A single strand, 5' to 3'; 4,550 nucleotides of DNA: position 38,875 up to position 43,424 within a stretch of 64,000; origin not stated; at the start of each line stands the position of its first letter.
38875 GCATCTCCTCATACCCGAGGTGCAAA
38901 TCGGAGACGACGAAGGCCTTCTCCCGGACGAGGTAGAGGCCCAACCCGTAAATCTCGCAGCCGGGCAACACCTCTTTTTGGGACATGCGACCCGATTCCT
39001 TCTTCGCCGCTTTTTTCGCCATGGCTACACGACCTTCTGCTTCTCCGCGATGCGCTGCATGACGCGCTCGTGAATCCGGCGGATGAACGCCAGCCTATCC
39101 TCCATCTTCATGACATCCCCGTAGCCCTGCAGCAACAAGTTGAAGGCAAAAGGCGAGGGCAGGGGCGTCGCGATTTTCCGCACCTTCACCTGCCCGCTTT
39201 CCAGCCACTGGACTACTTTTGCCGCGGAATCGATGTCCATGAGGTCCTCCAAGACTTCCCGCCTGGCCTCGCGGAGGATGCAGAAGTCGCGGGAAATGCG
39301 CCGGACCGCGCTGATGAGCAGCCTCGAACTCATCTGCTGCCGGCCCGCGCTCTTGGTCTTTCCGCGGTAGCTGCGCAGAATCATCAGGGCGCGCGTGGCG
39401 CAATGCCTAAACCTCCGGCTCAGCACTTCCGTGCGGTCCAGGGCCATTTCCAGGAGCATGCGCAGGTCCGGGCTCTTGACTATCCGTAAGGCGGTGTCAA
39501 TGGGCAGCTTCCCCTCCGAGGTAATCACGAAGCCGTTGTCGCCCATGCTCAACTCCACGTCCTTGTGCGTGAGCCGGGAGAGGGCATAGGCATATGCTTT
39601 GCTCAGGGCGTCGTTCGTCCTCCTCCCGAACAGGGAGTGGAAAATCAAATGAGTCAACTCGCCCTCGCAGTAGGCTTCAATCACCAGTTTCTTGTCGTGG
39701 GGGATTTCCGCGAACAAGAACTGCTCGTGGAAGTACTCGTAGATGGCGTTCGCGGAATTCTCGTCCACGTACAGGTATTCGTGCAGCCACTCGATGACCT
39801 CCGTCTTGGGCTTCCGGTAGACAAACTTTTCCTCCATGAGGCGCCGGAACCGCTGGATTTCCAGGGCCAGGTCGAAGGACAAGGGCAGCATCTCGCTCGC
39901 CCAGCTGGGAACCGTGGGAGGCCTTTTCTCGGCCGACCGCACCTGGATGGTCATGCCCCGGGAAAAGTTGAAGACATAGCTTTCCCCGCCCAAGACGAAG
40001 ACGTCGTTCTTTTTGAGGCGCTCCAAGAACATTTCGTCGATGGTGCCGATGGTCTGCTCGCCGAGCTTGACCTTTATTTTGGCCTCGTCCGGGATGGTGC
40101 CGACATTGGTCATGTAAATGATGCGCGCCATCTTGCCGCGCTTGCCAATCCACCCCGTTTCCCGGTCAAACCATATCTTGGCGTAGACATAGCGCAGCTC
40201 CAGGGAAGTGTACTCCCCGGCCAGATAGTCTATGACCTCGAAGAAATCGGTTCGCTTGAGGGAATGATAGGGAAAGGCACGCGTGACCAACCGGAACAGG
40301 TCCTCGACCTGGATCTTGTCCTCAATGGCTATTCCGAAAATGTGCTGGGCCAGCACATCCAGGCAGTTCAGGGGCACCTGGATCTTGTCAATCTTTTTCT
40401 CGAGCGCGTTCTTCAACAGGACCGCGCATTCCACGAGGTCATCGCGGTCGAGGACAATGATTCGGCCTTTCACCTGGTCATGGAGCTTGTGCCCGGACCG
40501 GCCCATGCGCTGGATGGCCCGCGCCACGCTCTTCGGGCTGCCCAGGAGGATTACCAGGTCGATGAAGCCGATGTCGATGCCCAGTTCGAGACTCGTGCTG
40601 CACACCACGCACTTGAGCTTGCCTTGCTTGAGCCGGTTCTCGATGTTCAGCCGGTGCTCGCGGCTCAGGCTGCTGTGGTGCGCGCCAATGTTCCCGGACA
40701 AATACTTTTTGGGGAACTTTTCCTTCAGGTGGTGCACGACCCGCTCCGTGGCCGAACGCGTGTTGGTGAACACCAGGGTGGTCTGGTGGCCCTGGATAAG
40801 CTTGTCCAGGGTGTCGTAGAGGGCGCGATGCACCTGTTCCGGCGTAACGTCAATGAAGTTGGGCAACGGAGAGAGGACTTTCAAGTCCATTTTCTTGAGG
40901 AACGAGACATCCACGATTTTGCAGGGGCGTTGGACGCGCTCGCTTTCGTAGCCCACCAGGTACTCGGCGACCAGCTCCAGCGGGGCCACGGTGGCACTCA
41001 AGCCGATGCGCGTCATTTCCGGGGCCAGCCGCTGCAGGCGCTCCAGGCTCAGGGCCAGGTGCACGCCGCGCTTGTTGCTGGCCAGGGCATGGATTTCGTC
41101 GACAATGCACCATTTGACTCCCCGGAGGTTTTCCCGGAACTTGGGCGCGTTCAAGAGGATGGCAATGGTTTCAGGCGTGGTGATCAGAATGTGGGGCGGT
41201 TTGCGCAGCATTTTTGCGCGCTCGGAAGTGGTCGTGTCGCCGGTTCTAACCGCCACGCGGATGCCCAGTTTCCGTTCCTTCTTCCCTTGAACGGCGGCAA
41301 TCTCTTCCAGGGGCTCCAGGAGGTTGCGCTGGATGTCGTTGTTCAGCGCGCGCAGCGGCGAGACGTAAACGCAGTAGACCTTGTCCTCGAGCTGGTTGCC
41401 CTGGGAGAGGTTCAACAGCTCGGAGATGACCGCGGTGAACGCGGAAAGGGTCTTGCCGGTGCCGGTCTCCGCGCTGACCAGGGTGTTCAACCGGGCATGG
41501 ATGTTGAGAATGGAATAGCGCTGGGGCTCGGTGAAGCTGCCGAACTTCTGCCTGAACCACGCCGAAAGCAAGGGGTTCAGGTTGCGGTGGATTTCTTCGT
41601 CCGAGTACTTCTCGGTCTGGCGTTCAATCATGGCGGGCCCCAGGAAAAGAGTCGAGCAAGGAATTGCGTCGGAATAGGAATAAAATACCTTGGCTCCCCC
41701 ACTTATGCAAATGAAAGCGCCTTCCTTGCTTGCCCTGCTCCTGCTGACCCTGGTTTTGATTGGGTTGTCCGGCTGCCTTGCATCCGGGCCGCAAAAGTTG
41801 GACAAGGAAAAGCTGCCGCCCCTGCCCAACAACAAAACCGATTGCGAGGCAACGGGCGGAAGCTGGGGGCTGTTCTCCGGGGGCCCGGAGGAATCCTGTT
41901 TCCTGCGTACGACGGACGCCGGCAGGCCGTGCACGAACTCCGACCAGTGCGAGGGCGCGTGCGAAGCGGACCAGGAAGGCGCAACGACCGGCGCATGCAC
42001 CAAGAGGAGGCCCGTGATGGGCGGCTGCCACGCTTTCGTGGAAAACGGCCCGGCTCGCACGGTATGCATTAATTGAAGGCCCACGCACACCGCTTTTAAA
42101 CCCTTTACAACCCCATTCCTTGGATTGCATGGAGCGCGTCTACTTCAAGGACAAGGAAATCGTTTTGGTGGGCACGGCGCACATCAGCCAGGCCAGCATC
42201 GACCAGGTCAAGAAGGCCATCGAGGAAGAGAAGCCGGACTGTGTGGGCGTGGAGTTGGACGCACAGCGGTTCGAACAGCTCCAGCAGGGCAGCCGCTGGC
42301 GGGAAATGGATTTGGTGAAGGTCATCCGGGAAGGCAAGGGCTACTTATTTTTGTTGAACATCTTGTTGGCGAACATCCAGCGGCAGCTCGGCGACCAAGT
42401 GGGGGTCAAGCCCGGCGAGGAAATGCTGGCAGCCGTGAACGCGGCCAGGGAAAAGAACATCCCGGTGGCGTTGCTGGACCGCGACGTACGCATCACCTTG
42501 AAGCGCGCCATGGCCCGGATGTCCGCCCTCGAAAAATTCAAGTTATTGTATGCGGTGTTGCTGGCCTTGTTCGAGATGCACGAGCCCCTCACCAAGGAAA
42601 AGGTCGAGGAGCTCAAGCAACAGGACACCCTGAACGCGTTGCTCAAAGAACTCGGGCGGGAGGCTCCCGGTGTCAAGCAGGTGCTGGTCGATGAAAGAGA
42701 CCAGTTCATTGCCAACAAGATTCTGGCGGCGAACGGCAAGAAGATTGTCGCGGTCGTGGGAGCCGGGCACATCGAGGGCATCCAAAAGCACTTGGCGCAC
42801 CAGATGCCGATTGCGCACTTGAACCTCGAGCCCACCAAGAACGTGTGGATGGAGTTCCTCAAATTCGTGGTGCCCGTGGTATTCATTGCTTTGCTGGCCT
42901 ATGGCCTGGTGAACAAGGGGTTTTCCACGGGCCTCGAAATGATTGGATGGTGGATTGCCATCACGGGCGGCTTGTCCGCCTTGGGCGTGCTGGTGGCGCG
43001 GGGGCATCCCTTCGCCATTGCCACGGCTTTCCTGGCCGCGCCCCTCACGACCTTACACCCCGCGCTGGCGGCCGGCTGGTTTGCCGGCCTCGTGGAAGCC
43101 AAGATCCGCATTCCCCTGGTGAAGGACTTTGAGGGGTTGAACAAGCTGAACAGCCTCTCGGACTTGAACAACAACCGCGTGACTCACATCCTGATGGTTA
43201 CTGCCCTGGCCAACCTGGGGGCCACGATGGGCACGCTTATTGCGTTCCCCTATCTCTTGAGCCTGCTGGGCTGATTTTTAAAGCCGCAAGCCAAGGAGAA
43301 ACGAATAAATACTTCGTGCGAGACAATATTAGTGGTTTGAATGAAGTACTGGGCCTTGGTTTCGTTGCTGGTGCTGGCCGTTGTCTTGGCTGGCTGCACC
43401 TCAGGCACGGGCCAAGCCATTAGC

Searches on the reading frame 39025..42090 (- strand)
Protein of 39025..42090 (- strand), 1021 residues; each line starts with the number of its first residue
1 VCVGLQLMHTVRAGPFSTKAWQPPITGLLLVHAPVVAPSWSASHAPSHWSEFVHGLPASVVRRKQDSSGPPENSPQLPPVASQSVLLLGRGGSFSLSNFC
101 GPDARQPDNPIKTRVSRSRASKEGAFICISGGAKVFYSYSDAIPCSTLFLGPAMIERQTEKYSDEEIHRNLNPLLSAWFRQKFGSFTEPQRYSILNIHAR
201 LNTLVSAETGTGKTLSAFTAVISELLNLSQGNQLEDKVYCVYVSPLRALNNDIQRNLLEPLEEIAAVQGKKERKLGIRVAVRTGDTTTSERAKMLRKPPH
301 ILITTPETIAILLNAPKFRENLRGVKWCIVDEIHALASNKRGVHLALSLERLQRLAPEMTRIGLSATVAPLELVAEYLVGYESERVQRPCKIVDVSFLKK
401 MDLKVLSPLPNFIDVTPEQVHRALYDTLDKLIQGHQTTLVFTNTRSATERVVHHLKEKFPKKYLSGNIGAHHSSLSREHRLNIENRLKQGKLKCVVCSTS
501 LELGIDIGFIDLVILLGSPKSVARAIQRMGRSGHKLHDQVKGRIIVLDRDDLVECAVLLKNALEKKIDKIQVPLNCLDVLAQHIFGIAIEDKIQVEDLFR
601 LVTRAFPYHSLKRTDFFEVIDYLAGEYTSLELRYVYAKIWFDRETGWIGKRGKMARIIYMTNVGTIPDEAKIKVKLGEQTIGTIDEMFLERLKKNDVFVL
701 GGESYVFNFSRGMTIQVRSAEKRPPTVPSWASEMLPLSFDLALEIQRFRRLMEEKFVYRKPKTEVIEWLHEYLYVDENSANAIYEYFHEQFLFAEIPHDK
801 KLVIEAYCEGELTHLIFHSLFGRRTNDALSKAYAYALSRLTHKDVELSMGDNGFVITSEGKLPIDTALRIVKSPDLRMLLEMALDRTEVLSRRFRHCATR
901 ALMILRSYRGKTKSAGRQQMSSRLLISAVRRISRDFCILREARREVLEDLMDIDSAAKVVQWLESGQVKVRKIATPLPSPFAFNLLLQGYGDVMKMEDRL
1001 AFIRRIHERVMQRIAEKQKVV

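Call 47: search_protein_families(library=pfam, proteins=[window:39025-42090:-], max_evalue=0.0001)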
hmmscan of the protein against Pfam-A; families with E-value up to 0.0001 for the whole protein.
window:39025-42090:- (1021 aa): 6 families
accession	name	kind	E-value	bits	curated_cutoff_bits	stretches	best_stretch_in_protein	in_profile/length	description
PF08494.16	DEAD_assoc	-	1.1e-57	195.4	23.5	1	796-982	1-191/191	DEAD/H associated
PF19306.5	WH_Lhr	-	5.5e-35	120.7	27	1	564-725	5-166/168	Large helicase-related protein, winged helix domain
PF00270.35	DEAD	-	6.2e-30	104.6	26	1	187-369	1-161/167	DEAD/DEAH box helicase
PF00271.37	Helicase_C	-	4.8e-20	72.3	23.5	1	425-533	3-107/110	Helicase conserved C-terminal domain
PF04851.21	ResIII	-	1.2e-06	28.9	22.5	1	198-368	21-162/164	Type III restriction enzyme, res subunit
PF22590.2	Cas3-like_C_2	-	9.7e-06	26.3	27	1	436-532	3-101/106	CRISPR-associated nuclease/helicase Cas3, C-terminal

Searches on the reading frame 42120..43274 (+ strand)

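Call 41: search_protein_families(library=pfam, proteins=[window:42120-43274:+], max_evalue=0.00001)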
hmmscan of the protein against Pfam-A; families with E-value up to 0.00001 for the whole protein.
window:42120-43274:+ (384 aa): 1 family
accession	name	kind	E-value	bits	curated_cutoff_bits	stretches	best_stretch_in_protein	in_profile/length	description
PF01963.22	TraB_PrgY_gumN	-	2.4e-34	119.8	26.8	1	7-226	5-252/263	TraB/PrgY/gumN family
